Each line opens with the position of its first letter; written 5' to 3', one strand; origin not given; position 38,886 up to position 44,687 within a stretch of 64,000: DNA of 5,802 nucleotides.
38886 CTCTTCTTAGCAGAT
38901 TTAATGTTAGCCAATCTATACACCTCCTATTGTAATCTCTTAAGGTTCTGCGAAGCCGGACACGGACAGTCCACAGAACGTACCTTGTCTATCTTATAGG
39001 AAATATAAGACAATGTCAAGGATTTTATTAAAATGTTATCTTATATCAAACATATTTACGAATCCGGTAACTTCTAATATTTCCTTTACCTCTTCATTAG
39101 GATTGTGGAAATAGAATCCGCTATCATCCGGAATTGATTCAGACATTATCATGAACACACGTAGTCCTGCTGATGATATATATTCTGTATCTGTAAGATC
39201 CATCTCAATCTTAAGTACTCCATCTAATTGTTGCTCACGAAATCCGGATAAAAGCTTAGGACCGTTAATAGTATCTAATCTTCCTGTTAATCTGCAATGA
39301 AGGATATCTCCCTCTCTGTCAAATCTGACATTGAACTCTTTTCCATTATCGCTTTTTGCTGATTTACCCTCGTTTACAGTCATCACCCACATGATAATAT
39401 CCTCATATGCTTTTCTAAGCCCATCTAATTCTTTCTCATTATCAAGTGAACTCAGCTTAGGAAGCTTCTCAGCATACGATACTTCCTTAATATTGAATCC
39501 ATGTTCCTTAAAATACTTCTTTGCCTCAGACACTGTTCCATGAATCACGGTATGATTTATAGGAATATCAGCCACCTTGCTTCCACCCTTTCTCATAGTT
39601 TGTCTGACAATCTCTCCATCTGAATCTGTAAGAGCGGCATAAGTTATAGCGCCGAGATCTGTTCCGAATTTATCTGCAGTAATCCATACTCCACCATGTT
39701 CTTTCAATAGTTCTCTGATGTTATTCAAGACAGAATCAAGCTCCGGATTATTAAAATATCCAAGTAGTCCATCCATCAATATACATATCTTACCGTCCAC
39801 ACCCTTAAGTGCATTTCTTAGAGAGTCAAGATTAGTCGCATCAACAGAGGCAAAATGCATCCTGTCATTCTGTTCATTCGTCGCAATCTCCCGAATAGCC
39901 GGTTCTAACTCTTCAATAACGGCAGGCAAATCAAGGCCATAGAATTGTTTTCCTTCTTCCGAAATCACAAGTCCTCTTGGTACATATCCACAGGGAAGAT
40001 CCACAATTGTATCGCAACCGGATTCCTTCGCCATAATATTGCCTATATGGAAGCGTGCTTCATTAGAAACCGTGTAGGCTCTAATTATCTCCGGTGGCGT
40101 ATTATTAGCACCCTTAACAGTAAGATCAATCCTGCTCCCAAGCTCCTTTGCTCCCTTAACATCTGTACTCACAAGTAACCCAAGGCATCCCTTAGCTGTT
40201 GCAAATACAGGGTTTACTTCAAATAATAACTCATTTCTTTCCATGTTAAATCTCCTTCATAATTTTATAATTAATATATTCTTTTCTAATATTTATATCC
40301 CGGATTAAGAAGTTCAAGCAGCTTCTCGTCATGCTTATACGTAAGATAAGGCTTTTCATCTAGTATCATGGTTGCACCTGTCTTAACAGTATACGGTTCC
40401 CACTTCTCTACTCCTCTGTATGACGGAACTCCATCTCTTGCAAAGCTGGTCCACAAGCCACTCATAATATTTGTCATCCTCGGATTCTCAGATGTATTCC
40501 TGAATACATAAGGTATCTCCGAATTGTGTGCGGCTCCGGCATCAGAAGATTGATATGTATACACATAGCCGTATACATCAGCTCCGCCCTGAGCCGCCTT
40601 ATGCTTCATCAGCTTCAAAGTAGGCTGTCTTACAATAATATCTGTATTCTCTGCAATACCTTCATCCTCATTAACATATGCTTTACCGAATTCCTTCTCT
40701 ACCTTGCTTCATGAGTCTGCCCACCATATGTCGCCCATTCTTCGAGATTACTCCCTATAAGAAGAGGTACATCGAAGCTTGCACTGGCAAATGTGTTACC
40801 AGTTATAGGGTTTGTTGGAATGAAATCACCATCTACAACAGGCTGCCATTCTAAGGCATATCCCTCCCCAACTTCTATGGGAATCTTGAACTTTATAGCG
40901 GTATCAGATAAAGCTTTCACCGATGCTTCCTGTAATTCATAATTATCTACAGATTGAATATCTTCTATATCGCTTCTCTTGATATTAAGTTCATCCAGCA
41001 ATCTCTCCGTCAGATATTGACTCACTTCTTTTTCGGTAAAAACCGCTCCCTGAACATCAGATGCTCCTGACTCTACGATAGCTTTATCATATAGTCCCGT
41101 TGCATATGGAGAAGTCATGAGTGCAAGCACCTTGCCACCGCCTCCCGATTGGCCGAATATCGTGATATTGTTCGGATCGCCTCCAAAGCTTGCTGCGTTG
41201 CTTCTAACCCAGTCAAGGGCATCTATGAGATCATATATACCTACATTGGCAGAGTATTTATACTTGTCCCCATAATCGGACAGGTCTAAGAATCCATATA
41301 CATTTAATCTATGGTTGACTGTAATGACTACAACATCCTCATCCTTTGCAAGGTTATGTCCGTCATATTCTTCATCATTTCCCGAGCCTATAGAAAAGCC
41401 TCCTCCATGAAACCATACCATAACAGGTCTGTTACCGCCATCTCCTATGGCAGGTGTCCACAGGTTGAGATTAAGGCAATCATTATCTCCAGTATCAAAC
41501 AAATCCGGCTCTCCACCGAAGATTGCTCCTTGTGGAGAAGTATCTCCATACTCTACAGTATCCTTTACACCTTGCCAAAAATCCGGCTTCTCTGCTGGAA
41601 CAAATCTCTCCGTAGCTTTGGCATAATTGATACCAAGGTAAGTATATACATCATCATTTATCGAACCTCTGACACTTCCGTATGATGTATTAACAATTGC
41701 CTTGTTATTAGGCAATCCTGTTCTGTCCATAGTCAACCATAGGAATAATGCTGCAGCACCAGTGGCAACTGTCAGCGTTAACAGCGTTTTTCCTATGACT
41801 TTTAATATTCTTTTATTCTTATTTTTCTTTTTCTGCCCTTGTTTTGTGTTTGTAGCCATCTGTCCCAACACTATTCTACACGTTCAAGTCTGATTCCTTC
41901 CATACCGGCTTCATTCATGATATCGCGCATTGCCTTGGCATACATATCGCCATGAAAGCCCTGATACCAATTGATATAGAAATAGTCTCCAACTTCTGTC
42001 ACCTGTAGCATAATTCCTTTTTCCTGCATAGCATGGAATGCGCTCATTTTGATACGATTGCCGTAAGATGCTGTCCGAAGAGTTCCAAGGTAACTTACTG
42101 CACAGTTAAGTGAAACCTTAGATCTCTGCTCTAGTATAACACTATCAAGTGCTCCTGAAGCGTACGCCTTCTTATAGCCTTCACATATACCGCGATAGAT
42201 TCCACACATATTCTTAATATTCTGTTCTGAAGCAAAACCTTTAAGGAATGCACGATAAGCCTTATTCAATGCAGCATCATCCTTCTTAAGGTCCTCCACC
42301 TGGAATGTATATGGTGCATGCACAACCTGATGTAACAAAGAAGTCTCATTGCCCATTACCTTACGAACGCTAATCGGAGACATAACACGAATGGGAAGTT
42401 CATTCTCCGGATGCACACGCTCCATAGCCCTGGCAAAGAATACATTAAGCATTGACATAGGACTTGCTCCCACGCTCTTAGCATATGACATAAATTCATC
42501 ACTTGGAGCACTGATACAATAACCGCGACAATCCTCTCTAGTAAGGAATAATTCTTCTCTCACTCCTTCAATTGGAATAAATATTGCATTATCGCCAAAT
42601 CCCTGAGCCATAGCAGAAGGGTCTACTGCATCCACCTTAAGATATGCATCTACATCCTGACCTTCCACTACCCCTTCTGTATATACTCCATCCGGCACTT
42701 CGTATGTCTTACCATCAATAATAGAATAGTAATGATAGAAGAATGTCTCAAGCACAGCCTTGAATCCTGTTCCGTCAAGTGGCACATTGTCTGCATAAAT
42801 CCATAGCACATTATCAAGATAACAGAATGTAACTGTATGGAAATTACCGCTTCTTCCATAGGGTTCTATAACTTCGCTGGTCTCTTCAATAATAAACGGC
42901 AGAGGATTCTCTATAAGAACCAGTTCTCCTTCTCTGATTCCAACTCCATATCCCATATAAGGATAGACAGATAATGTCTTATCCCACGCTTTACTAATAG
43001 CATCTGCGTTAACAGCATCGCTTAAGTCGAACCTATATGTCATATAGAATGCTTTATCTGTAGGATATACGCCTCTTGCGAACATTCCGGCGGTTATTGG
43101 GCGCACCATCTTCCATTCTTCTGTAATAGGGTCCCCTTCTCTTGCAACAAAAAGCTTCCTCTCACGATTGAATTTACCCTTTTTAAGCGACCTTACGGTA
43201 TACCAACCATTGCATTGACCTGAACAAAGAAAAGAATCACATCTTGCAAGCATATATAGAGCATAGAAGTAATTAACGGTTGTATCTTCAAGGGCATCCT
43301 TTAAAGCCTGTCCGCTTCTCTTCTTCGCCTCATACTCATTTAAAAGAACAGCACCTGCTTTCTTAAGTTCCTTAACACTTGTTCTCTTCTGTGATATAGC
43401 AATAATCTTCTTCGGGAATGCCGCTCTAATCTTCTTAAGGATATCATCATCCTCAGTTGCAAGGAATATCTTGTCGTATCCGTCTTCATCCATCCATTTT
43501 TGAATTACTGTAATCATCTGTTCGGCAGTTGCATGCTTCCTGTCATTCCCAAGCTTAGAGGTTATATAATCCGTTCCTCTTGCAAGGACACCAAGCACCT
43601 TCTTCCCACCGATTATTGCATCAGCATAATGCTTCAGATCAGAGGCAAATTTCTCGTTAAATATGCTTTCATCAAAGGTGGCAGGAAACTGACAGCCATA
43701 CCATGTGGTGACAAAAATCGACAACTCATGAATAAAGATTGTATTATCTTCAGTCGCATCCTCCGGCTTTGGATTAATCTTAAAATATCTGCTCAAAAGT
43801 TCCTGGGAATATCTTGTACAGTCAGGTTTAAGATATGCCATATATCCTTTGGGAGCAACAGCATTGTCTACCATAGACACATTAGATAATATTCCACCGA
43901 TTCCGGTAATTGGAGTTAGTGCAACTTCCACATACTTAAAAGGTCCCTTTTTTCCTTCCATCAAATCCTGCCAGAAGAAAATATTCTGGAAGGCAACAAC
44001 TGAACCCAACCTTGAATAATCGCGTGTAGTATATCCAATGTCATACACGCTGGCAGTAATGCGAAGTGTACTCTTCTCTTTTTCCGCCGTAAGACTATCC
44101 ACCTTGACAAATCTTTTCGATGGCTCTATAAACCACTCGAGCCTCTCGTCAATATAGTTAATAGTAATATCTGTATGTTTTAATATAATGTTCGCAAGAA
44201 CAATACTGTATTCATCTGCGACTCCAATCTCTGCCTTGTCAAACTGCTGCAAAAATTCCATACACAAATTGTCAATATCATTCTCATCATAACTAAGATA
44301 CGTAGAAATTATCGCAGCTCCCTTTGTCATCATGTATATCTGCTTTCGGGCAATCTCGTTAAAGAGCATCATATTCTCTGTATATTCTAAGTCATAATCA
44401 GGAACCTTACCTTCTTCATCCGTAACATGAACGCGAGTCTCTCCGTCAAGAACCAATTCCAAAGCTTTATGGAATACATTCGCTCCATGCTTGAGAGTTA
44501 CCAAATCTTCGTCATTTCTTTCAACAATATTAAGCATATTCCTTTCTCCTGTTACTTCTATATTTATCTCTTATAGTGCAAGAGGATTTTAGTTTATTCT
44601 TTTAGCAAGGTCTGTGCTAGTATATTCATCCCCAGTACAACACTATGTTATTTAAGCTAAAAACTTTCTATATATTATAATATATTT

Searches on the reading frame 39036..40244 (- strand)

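Call 71: search_protein_families(library=pfam, proteins=[window:39036-40244:-], max_evalue=0.001)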
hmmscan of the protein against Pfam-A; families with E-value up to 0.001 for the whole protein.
window:39036-40244:- (402 aa): 2 families
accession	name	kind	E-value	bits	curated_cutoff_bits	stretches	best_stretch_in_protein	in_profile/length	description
PF01740.26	STAS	-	2.4e-08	34.1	22.6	1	310-401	6-99/106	STAS domain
PF13466.11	STAS_2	-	0.00088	19.9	29.2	0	318-395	2-79/80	STAS domain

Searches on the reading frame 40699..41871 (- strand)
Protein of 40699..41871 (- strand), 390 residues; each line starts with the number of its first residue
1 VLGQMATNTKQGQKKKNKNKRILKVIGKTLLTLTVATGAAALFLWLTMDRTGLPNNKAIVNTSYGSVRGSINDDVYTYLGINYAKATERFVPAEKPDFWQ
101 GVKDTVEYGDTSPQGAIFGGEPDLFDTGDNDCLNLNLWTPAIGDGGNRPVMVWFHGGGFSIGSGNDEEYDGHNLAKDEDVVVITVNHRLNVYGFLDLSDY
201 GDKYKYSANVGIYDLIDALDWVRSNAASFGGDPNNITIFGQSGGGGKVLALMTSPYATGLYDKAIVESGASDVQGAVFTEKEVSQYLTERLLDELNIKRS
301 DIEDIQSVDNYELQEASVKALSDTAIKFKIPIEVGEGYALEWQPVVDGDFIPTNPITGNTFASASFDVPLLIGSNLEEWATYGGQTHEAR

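Call 71: search_protein_families(library=pfam, proteins=[window:40699-41871:-], max_evalue=0.001)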
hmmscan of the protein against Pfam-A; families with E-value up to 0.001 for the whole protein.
window:40699-41871:- (390 aa): 4 families
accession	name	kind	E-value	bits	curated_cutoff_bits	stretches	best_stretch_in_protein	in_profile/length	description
PF00135.34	COesterase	-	7.2e-78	263.2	27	1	57-379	2-317/515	Carboxylesterase family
PF07859.19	Abhydrolase_3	-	1.1e-11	45.4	25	1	210-251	47-88/210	alpha/beta hydrolase fold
PF20434.5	BD-FAE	-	5.1e-11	42.9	26.8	1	145-253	10-106/215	BD-FAE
PF00326.27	Peptidase_S9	-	1.3e-05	25.2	22.6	1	200-312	28-139/213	Prolyl oligopeptidase family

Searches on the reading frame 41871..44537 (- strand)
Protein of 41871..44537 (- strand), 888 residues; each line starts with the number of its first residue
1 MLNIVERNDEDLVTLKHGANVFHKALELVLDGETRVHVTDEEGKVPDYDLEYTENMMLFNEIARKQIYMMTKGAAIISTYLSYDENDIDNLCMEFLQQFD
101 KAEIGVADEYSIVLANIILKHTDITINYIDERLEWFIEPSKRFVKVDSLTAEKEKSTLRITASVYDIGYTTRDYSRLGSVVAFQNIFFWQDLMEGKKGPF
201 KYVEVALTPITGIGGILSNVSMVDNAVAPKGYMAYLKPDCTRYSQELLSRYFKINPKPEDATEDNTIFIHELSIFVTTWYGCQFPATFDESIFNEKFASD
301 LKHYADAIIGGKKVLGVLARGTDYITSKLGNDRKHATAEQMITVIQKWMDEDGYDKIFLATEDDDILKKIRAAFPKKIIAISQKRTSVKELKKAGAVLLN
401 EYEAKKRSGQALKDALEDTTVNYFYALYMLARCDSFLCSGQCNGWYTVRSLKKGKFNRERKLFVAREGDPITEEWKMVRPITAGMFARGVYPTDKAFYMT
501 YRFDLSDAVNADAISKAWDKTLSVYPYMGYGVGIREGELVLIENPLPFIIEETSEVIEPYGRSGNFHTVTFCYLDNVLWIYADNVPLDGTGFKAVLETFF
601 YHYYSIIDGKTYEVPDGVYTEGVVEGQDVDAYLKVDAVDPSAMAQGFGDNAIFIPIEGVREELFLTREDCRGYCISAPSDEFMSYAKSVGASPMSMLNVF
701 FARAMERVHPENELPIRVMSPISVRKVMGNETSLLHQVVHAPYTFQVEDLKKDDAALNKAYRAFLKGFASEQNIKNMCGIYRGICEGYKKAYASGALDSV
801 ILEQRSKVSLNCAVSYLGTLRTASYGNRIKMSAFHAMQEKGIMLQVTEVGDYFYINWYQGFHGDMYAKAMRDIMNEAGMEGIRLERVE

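Call 71: search_protein_families(library=pfam, proteins=[window:41871-44537:-], max_evalue=0.001)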
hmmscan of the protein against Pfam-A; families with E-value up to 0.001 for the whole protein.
window:41871-44537:- (888 aa): 0 families

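Call 87: find_related_loci(query=window:41871-44537:-, collection=metagenome_contigs, flank=6000)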
Query window:41871-44537:- (888 aa) in metagenome_contigs; peptide patterns used: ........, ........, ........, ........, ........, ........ (x = any residue, [..] = any of these).
100 stretches matched a pattern; 38 encode a relative of the query (tblastn E <= 1e-3); 37 distinct loci.
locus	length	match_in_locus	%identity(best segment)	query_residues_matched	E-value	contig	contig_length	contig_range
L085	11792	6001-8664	84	1-888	0e+0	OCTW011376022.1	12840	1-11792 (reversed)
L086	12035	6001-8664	74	1-888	0e+0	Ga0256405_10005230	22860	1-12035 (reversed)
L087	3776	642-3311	67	1-888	0e+0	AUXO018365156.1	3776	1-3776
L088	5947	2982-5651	66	1-888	0e+0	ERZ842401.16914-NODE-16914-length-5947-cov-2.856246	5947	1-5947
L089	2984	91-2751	65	1-888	0e+0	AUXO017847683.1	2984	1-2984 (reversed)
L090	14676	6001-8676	61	1-888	0e+0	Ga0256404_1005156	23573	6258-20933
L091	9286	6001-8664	73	1-888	0e+0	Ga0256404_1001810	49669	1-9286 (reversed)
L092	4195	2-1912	64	255-888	0e+0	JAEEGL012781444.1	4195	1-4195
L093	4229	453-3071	50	14-888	0e+0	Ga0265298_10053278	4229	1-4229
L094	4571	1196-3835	49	7-888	0e+0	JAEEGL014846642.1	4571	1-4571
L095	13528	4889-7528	49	7-888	0e+0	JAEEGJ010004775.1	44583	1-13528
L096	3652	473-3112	49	7-888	0e+0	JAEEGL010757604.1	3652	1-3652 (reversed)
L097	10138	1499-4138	49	7-888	0e+0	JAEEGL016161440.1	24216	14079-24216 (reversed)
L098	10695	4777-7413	48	9-888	0e+0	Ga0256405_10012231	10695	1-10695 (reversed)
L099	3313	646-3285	48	7-888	0e+0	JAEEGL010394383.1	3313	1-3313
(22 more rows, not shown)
